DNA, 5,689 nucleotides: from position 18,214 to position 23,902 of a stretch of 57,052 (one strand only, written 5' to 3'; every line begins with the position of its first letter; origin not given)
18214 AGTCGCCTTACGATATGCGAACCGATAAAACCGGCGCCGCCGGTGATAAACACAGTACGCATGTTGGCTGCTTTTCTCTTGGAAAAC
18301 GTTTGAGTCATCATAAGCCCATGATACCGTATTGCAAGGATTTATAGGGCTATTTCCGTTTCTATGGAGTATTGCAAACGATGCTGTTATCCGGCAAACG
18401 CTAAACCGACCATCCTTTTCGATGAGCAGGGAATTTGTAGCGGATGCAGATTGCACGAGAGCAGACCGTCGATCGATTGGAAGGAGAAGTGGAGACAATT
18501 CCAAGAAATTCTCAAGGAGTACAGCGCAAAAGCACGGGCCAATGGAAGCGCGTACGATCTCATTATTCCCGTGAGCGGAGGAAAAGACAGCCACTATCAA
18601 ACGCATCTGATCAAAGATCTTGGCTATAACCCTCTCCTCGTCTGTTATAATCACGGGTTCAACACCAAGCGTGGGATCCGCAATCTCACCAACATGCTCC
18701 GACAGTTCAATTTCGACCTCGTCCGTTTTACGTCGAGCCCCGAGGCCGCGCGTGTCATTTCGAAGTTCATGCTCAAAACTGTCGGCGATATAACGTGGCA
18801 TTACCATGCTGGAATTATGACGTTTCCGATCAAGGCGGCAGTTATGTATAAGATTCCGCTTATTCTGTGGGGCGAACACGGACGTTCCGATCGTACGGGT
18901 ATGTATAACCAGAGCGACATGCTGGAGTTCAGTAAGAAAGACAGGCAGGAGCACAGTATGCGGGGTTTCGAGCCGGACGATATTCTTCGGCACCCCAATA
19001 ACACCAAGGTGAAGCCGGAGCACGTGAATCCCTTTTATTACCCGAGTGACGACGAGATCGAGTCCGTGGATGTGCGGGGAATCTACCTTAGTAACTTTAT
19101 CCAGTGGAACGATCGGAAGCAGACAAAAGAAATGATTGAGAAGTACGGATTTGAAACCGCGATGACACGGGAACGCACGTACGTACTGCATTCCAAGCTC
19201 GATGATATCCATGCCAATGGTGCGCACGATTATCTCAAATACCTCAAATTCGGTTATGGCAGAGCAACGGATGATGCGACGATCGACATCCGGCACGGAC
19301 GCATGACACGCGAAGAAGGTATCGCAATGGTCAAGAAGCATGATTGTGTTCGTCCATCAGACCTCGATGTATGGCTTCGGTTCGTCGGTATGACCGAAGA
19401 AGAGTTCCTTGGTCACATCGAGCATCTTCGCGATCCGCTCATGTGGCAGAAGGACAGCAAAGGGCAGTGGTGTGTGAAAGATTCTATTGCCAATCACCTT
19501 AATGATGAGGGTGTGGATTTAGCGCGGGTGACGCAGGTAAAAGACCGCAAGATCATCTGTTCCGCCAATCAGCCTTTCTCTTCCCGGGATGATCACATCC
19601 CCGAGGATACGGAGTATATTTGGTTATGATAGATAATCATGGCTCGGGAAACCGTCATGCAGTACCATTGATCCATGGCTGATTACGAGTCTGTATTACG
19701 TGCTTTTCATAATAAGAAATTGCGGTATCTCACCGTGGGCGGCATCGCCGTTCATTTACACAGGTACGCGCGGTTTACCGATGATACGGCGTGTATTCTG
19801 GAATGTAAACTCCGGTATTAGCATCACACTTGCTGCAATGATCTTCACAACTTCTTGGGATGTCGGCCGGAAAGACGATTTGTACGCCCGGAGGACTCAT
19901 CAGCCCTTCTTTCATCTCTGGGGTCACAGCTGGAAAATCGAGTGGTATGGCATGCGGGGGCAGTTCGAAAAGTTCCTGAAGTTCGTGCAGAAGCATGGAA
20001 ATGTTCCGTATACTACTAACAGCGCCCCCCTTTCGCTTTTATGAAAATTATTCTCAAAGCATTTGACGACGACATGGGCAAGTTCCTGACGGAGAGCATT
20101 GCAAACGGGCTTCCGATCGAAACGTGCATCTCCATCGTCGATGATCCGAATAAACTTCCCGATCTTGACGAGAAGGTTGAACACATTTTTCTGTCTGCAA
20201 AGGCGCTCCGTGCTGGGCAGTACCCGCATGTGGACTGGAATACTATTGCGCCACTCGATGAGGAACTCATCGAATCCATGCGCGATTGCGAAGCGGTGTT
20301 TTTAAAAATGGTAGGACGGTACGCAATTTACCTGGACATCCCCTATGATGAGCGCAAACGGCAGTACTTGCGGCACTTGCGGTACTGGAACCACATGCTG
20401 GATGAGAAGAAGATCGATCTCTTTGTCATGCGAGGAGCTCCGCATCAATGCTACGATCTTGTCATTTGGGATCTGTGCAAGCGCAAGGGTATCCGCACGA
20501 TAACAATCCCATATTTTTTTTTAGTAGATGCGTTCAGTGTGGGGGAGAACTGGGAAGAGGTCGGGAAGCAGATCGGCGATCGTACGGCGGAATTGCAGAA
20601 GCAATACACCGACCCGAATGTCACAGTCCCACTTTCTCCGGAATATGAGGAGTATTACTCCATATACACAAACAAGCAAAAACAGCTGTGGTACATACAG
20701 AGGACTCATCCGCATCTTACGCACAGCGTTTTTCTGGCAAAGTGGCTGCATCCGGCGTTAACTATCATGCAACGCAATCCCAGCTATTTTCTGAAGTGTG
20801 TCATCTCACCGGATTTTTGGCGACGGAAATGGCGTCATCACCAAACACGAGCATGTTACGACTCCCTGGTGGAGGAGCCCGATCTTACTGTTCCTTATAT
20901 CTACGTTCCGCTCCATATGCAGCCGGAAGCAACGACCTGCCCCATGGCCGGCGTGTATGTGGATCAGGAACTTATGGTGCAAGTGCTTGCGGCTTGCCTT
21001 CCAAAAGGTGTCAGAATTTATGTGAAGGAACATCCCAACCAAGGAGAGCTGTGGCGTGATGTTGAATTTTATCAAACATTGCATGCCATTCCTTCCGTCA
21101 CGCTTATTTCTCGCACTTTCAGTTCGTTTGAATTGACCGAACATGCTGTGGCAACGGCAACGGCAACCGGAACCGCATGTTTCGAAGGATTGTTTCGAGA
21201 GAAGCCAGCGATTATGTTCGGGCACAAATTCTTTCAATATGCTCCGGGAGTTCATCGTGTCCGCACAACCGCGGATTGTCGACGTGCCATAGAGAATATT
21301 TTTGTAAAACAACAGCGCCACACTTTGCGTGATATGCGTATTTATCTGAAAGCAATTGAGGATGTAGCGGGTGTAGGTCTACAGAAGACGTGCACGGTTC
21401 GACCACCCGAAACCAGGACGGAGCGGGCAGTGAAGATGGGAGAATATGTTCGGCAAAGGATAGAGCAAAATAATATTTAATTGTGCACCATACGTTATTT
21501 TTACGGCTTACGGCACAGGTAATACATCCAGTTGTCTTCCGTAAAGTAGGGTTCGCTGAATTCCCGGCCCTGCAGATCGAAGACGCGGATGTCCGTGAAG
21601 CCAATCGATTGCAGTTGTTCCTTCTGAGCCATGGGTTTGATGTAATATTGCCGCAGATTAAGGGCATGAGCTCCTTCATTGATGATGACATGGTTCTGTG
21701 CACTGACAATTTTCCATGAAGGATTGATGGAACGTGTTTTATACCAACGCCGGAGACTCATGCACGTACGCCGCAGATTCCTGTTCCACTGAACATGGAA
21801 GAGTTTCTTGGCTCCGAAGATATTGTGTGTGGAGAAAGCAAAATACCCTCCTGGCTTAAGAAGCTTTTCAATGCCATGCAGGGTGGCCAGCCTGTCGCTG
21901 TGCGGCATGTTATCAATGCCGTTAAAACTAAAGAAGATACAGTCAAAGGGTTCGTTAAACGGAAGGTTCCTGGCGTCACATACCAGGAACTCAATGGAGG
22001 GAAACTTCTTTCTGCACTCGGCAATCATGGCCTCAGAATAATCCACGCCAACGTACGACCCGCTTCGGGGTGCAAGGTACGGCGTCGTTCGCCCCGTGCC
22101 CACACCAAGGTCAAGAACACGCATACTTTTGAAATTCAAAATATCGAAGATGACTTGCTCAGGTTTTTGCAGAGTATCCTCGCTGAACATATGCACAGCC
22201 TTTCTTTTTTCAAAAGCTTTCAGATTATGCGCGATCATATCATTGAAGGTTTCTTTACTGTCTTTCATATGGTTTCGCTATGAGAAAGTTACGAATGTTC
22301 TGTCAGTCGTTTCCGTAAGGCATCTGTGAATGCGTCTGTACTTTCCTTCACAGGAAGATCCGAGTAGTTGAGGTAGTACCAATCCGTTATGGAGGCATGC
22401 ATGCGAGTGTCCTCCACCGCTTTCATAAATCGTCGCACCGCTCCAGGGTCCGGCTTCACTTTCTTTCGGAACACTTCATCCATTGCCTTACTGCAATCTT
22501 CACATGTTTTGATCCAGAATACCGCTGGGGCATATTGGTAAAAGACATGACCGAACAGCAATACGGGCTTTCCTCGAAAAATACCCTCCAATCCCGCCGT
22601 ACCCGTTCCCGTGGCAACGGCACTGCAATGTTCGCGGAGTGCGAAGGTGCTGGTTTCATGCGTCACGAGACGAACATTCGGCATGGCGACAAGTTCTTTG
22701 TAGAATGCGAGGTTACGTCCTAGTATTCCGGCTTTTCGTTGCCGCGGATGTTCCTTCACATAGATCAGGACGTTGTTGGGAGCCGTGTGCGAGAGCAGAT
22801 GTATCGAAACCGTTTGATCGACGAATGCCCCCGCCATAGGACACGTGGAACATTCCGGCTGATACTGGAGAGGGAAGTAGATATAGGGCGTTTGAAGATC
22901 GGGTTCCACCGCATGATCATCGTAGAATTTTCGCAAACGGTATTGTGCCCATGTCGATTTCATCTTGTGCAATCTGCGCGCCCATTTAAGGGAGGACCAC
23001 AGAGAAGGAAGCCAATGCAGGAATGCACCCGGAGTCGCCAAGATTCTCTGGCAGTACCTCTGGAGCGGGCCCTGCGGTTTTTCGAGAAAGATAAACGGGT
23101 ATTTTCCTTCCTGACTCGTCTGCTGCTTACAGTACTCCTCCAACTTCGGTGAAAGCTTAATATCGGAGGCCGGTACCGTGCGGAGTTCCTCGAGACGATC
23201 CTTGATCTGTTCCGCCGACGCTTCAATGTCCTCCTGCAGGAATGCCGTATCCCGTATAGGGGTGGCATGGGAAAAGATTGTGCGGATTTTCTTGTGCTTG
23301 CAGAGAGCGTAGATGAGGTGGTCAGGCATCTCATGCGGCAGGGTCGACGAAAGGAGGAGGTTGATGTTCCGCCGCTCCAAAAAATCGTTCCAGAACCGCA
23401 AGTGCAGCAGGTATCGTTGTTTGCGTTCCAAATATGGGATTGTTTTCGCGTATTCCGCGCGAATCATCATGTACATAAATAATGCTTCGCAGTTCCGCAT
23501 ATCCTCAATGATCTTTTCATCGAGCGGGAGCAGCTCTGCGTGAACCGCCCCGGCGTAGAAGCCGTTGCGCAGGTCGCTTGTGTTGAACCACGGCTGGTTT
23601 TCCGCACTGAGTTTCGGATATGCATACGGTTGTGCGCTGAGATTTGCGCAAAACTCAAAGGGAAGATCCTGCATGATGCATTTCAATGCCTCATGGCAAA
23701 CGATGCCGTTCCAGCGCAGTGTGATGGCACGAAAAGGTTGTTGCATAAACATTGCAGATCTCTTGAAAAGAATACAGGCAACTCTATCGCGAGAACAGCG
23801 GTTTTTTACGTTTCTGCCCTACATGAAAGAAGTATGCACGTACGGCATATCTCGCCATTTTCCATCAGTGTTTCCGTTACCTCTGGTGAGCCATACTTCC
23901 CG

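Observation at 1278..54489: A ~53-kb multi-nonulosonate, sulfated, heavily methylated glycan island next to the 16S gene, with extracytoplasmic GT-C transferases but no classical export or priming machinery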

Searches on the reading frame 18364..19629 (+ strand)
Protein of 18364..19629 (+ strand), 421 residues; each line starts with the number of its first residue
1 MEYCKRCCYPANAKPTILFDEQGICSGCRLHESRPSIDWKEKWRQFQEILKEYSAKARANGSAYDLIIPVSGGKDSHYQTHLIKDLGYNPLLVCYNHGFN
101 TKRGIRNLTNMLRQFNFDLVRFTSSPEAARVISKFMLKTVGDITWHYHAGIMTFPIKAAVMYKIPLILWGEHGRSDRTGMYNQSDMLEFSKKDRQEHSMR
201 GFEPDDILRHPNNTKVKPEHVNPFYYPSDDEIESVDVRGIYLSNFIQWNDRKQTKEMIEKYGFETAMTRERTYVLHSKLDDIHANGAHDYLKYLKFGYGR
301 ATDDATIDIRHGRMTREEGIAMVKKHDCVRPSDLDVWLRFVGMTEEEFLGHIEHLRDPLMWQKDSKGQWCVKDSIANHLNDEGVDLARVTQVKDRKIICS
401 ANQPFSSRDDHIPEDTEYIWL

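Call 5: search_protein_families(library=pfam, proteins=[window:18364-19629:+], max_evalue=0.001)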
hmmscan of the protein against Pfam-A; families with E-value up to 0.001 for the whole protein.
window:18364-19629:+ (421 aa): 0 families

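Call 12: search_protein_families(library=ncbifam, proteins=[window:18364-19629:+], max_evalue=0.001)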
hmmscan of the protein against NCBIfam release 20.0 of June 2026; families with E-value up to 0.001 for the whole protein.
window:18364-19629:+ (421 aa): 1 family
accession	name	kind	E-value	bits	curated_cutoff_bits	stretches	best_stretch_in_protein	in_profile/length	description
TIGR03573.1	WbuX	subfamily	1.4e-92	310.8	203.2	1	1-349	1-340/344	N-acetyl sugar amidotransferase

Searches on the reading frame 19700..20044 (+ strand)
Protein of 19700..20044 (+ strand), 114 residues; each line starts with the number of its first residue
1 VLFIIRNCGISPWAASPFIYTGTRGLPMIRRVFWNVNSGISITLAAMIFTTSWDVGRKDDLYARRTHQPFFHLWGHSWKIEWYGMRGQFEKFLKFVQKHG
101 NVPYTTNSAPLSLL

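Call 5: search_protein_families(library=pfam, proteins=[window:19700-20044:+], max_evalue=0.001)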
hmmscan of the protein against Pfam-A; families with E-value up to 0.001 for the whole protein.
window:19700-20044:+ (114 aa): 0 families

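Call 12: search_protein_families(library=ncbifam, proteins=[window:19700-20044:+], max_evalue=0.001)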
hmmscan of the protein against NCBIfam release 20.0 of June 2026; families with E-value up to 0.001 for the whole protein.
window:19700-20044:+ (114 aa): 0 families

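Call 16: search_protein_families(library=pfam, proteins=[window:19700-20044:+], max_evalue=10)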
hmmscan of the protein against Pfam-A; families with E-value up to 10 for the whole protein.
window:19700-20044:+ (114 aa): 0 families

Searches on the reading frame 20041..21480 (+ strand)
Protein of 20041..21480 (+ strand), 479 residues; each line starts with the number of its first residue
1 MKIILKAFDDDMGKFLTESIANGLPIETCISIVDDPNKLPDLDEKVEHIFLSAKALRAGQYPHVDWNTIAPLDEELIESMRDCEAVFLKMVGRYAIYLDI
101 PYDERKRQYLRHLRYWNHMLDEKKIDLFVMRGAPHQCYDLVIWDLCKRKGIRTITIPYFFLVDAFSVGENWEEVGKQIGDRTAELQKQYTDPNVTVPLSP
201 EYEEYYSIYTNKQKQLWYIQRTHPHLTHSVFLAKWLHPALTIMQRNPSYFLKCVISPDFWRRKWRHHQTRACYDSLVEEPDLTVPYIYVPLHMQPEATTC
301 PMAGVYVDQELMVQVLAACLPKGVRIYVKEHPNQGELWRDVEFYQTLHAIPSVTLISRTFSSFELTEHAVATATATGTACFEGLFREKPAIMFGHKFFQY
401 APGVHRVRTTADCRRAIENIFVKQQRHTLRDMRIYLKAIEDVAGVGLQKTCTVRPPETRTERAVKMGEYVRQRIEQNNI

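Call 5: search_protein_families(library=pfam, proteins=[window:20041-21480:+], max_evalue=0.001)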
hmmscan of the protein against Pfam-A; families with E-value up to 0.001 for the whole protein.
window:20041-21480:+ (479 aa): 1 family
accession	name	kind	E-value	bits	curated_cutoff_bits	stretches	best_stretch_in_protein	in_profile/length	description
PF05159.20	Capsule_synth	-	2.5e-07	30.9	20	1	303-412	167-279/310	Capsule polysaccharide biosynthesis protein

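Call 12: search_protein_families(library=ncbifam, proteins=[window:20041-21480:+], max_evalue=0.001)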
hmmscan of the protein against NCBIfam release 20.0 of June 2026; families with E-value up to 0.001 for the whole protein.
window:20041-21480:+ (479 aa): 0 families

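Call 45: search_solved_structures(query=window:20041-21480:+, max_evalue=1)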
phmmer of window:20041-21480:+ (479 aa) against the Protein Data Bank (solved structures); distinct sequences matched with E-value up to 1: 5.
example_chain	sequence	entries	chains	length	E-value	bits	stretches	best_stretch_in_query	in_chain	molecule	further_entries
6mgb_A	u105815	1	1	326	0.036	16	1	321-399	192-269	Capsular polysaccharide export system protein KpsC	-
8fuw_A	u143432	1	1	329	0.091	14.6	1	316-398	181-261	Capsule polysaccharide export protein KpsC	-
8fux_A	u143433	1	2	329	0.094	14.6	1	317-398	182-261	Capsule polysaccharide export protein KpsC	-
6mgc_A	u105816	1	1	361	0.1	14.5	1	315-398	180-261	Capsule polysaccharide export protein KpsC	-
5myj_BR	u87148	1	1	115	0.68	11.8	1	431-473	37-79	50S ribosomal protein L18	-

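Call 83: find_encoding_contigs(protein=window:20041-21480:+, flank=10000, max_places=3)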
Protein window:20041-21480:+ (479 aa): 3 contigs read that carry it; 2 places shown.
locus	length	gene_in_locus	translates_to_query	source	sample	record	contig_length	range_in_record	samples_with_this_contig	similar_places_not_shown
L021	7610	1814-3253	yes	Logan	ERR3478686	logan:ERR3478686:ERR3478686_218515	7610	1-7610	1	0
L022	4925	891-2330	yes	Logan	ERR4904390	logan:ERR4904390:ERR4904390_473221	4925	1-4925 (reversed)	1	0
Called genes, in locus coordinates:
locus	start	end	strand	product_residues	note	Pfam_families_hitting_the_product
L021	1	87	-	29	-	?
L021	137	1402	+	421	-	-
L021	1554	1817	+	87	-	-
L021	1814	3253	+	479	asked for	PF05159:Capsule_synth (weak)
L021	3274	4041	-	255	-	PF01209:Ubie_methyltran, PF13489:Methyltransf_23, PF13847:Methyltransf_31, PF08241:Methyltransf_11, PF08242:Methyltransf_12, PF13649:Methyltransf_25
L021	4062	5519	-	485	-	PF05159:Capsule_synth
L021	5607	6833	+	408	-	PF03102:NeuB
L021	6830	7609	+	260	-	?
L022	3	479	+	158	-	?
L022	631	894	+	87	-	-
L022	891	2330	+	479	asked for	PF05159:Capsule_synth (weak)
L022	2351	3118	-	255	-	PF01209:Ubie_methyltran, PF13489:Methyltransf_23, PF13847:Methyltransf_31, PF08241:Methyltransf_11, PF08242:Methyltransf_12, PF13649:Methyltransf_25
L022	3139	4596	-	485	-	PF05159:Capsule_synth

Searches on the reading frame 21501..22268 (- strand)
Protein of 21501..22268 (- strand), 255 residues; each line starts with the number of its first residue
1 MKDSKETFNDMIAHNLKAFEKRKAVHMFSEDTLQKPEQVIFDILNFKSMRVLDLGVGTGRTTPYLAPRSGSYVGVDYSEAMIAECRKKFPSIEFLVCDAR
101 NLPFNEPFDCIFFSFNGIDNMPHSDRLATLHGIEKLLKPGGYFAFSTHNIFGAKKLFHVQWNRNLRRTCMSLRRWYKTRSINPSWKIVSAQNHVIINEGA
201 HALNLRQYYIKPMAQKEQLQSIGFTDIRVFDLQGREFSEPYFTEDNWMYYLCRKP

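Call 5: search_protein_families(library=pfam, proteins=[window:21501-22268:-], max_evalue=0.001)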
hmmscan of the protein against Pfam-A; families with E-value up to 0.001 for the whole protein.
window:21501-22268:- (255 aa): 7 families
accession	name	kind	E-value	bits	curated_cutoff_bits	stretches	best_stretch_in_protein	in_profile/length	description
PF13649.12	Methyltransf_25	-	6.6e-22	78.5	27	1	51-141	1-97/97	Methyltransferase domain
PF08241.18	Methyltransf_11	-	5.2e-17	62.7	21.2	1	52-145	1-95/95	Methyltransferase domain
PF13847.12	Methyltransf_31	-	6.5e-16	58.8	27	1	47-154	3-116/145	Methyltransferase domain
PF08242.18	Methyltransf_12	-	5.6e-13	49.9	30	1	52-143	1-98/98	Methyltransferase domain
PF13489.12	Methyltransf_23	-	2.2e-11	44.2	27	1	45-158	20-130/164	Methyltransferase domain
PF01209.24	Ubie_methyltran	-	9.9e-10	38.6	20.1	1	46-145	46-154/233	ubiE/COQ5 methyltransferase family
PF01728.25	FtsJ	-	0.00042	20.7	24.1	1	41-106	16-82/181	FtsJ-like methyltransferase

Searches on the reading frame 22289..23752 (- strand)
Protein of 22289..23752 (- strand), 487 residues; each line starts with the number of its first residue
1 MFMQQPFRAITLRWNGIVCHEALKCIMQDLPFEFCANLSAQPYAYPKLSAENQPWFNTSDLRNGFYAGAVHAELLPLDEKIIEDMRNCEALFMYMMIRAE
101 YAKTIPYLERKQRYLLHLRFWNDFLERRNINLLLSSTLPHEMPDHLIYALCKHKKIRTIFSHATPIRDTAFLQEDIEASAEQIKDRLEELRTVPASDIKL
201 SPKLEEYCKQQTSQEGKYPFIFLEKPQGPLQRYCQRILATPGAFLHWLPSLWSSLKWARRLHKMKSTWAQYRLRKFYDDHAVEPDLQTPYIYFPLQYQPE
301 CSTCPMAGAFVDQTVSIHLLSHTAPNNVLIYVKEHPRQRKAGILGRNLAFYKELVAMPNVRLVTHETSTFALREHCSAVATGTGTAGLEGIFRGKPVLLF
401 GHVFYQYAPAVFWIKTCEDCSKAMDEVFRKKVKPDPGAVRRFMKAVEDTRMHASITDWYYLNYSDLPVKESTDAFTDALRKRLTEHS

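Call 5: search_protein_families(library=pfam, proteins=[window:22289-23752:-], max_evalue=0.001)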
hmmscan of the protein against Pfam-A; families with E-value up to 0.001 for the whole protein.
window:22289-23752:- (487 aa): 1 family
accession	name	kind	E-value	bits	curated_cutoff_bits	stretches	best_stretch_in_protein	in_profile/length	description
PF05159.20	Capsule_synth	-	1.3e-10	41.7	20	1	269-407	126-268/310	Capsule polysaccharide biosynthesis protein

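Call 12: search_protein_families(library=ncbifam, proteins=[window:22289-23752:-], max_evalue=0.001)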
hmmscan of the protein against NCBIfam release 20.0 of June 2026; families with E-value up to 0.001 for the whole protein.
window:22289-23752:- (487 aa): 0 families
